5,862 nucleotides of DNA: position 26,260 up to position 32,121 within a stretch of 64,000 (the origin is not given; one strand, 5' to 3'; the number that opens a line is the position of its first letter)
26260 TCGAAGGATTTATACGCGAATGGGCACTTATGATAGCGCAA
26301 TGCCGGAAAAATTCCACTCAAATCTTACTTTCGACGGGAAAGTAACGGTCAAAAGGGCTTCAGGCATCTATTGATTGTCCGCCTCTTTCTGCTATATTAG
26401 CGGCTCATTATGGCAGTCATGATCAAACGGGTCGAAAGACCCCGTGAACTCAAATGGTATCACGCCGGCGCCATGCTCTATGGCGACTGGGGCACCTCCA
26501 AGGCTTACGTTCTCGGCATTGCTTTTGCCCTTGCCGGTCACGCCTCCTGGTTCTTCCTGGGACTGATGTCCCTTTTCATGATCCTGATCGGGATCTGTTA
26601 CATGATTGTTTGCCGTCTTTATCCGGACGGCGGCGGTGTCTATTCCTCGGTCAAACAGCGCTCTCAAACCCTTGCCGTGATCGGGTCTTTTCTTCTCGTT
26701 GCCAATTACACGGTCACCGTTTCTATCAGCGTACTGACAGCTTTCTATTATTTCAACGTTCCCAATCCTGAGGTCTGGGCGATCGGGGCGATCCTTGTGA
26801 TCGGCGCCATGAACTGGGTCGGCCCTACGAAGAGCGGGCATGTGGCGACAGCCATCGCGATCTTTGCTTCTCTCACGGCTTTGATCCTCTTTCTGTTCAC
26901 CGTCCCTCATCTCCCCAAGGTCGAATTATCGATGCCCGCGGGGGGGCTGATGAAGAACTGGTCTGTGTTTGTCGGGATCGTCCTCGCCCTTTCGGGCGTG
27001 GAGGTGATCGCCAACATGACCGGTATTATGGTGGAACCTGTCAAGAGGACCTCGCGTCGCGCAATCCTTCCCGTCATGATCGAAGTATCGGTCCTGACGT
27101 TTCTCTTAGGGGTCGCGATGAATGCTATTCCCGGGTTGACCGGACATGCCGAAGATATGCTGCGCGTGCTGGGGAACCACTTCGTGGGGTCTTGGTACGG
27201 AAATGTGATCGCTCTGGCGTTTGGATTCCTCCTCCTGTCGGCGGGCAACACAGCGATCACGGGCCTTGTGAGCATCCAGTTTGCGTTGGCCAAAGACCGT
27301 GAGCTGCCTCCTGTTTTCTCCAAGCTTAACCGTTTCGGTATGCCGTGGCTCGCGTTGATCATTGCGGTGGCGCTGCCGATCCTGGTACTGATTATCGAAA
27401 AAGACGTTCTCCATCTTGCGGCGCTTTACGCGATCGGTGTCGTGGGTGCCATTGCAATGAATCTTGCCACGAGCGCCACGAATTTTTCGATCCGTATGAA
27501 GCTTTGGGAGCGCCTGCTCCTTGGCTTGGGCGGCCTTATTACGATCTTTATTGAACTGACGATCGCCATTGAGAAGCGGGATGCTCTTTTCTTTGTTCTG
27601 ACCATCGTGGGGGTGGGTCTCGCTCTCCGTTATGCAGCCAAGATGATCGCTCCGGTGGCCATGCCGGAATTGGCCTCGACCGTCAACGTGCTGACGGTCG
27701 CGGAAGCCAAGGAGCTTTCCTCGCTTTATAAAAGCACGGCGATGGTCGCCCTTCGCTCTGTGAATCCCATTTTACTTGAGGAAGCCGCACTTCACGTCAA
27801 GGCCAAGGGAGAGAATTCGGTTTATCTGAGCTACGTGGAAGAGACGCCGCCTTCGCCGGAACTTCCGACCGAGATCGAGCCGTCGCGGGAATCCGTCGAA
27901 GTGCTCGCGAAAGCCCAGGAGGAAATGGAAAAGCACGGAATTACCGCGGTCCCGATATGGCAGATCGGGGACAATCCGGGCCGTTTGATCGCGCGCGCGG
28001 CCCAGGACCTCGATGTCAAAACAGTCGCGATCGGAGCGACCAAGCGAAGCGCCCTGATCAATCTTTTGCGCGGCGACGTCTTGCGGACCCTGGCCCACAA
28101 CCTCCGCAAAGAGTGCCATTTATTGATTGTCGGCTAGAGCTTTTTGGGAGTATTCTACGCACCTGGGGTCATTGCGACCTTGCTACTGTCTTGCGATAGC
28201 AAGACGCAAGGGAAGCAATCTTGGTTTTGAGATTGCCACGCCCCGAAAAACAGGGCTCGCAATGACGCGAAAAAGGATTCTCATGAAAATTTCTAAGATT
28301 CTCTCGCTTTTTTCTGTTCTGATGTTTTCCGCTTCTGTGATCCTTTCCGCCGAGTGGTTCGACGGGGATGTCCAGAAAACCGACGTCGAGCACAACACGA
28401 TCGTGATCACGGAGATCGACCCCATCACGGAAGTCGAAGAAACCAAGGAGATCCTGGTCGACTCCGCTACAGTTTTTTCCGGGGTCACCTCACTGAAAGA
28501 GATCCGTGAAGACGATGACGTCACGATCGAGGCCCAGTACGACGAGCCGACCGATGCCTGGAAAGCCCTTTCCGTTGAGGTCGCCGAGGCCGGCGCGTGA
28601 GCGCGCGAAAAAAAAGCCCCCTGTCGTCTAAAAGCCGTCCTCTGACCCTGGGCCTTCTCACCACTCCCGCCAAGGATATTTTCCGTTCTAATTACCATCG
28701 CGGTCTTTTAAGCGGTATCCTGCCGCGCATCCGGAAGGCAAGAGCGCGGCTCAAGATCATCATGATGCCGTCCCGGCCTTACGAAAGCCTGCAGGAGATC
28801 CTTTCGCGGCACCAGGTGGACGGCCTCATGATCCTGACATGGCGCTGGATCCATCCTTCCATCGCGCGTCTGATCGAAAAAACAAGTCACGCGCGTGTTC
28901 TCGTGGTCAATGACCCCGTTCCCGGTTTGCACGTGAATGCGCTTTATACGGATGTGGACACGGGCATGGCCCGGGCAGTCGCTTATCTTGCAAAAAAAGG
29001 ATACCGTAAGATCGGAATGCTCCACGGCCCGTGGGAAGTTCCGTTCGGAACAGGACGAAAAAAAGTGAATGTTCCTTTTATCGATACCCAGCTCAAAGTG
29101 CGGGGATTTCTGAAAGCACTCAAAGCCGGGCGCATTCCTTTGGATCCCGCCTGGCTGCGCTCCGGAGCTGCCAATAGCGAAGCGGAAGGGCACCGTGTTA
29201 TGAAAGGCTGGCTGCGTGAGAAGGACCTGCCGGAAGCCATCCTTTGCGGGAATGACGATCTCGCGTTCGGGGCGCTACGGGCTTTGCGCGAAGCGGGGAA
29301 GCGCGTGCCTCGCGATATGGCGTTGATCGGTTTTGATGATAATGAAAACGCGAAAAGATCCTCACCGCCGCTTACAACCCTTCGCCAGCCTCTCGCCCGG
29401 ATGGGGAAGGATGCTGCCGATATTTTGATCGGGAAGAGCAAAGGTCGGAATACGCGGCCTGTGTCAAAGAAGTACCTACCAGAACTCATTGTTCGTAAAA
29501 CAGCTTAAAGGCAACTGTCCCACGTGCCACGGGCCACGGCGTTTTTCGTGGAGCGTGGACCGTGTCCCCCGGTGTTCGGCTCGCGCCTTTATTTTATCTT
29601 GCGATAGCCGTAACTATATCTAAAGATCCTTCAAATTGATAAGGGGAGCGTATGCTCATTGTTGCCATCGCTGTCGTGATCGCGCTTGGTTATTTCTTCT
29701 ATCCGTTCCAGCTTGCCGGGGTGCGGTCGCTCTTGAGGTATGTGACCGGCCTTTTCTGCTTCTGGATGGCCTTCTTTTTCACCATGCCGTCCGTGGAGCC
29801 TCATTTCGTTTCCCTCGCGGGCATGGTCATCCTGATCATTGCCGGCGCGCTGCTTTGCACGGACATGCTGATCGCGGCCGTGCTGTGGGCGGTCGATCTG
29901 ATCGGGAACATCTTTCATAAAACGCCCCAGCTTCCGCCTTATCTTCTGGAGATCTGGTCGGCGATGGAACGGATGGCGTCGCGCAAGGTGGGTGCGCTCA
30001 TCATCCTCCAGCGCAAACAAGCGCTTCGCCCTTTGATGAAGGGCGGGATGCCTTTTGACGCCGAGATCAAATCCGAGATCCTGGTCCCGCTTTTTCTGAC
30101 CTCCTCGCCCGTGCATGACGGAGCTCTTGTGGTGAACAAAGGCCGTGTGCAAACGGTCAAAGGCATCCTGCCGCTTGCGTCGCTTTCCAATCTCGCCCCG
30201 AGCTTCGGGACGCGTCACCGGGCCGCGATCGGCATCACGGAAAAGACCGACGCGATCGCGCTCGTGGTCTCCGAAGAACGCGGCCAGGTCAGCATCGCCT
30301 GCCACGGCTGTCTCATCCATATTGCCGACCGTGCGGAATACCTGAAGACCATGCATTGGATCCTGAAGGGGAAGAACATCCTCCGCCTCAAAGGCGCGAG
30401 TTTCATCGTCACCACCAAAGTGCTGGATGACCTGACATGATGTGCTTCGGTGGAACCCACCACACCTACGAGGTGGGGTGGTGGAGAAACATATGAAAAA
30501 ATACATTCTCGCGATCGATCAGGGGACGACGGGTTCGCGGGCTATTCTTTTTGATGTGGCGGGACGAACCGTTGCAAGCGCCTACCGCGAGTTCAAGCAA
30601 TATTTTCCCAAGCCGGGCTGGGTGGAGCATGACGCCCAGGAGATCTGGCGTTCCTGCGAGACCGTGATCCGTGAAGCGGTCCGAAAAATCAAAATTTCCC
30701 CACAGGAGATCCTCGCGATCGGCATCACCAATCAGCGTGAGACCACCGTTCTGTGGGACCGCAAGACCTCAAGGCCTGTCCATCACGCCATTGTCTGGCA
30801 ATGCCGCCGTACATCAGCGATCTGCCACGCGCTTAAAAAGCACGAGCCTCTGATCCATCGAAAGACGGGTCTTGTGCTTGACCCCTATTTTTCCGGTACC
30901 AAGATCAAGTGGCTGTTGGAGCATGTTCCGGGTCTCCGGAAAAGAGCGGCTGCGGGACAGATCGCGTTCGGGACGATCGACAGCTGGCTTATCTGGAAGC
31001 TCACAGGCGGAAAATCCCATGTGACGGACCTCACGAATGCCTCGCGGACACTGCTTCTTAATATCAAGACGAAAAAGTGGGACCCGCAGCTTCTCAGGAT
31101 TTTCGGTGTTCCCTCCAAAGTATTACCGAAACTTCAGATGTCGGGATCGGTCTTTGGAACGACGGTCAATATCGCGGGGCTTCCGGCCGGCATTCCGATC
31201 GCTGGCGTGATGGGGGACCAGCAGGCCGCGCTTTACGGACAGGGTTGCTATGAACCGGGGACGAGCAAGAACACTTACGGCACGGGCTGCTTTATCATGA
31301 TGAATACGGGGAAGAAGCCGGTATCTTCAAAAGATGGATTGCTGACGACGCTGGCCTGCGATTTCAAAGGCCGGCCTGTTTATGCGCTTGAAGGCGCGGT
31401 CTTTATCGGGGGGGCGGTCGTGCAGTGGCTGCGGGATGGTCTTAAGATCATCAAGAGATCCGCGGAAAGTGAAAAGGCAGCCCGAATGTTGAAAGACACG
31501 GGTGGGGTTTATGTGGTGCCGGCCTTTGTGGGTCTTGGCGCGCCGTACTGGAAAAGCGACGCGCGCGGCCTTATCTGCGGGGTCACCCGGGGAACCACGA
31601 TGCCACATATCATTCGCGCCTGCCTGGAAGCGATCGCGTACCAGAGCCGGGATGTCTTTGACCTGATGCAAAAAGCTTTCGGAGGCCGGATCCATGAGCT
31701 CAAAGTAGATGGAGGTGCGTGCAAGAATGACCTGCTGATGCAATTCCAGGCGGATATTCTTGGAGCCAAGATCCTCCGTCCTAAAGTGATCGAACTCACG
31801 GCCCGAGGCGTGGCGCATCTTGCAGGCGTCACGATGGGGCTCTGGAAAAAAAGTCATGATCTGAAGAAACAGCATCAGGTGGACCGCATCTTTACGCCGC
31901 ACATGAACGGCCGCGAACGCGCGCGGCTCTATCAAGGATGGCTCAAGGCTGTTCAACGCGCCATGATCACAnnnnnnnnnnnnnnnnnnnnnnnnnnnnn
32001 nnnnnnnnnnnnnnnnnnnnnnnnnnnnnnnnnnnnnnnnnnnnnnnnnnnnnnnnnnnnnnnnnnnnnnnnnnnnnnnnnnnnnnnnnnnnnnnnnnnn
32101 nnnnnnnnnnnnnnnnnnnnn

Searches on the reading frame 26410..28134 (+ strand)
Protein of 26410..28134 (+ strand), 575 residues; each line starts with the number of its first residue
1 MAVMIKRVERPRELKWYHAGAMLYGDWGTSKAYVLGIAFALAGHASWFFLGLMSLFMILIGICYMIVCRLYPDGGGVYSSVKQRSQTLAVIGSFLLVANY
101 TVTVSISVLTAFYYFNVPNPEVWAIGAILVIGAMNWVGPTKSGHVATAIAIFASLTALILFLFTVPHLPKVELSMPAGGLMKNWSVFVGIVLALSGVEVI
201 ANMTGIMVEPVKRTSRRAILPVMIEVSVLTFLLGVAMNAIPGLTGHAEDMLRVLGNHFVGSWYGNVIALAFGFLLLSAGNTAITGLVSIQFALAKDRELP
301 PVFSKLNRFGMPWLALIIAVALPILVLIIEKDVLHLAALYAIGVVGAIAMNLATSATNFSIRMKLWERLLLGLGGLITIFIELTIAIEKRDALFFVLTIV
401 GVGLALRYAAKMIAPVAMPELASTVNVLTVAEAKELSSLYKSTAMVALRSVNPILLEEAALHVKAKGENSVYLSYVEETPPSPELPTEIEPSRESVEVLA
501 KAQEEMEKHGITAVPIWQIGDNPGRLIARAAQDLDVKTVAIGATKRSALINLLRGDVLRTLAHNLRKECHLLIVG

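Call 61: search_protein_families(library=pfam, proteins=[window:26410-28134:+], max_evalue=0.0001)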
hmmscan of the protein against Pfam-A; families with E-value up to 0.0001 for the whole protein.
window:26410-28134:+ (575 aa): 2 families
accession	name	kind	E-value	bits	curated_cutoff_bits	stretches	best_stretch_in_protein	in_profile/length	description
PF13520.12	AA_permease_2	-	1.4e-18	67.5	27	1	19-370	6-382/427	Amino acid permease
PF00582.32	Usp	-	2.6e-08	34.9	24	1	456-567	19-135/141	Universal stress protein family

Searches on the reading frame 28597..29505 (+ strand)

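Call 62: search_protein_families(library=pfam, proteins=[window:28597-29505:+], max_evalue=0.0001)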
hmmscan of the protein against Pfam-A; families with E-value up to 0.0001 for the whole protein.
window:28597-29505:+ (303 aa): 3 families
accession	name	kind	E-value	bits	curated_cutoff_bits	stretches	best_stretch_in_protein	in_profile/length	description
PF13377.12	Peripla_BP_3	-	8.3e-31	107.7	26.5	1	128-302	1-166/167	Periplasmic binding protein-like domain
PF00532.27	Peripla_BP_1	-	2.4e-09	37.5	22.2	1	67-279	51-259/281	Periplasmic binding proteins and sugar binding domain of LacI family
PF13407.12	Peripla_BP_4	-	3.7e-07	30.4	35.1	1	164-252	136-222/258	Periplasmic binding protein domain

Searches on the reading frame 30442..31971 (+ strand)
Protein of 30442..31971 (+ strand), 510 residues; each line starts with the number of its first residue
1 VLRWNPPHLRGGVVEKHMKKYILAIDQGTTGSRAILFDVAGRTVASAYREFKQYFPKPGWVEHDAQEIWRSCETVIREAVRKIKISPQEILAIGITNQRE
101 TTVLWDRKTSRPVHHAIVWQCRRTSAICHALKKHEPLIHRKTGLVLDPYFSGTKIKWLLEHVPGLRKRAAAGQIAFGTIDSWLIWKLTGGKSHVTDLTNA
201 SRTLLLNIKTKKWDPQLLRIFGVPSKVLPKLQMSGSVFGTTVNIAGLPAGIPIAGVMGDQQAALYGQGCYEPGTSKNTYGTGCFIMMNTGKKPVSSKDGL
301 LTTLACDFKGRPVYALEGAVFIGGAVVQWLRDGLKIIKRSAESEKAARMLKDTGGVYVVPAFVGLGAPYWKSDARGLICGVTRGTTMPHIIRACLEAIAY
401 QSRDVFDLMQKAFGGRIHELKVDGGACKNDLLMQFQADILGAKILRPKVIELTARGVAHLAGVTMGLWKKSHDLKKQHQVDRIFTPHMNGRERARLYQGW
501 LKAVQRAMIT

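Call 62: search_protein_families(library=pfam, proteins=[window:30442-31971:+], max_evalue=0.0001)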
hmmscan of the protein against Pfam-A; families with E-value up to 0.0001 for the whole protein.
window:30442-31971:+ (510 aa): 2 families
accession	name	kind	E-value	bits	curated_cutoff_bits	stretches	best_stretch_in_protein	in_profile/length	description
PF00370.27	FGGY_N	-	3.5e-81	272.8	28.8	1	21-266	1-245/245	FGGY family of carbohydrate kinases, N-terminal domain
PF02782.22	FGGY_C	-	1.6e-44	152.5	27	1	277-464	3-197/198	FGGY family of carbohydrate kinases, C-terminal domain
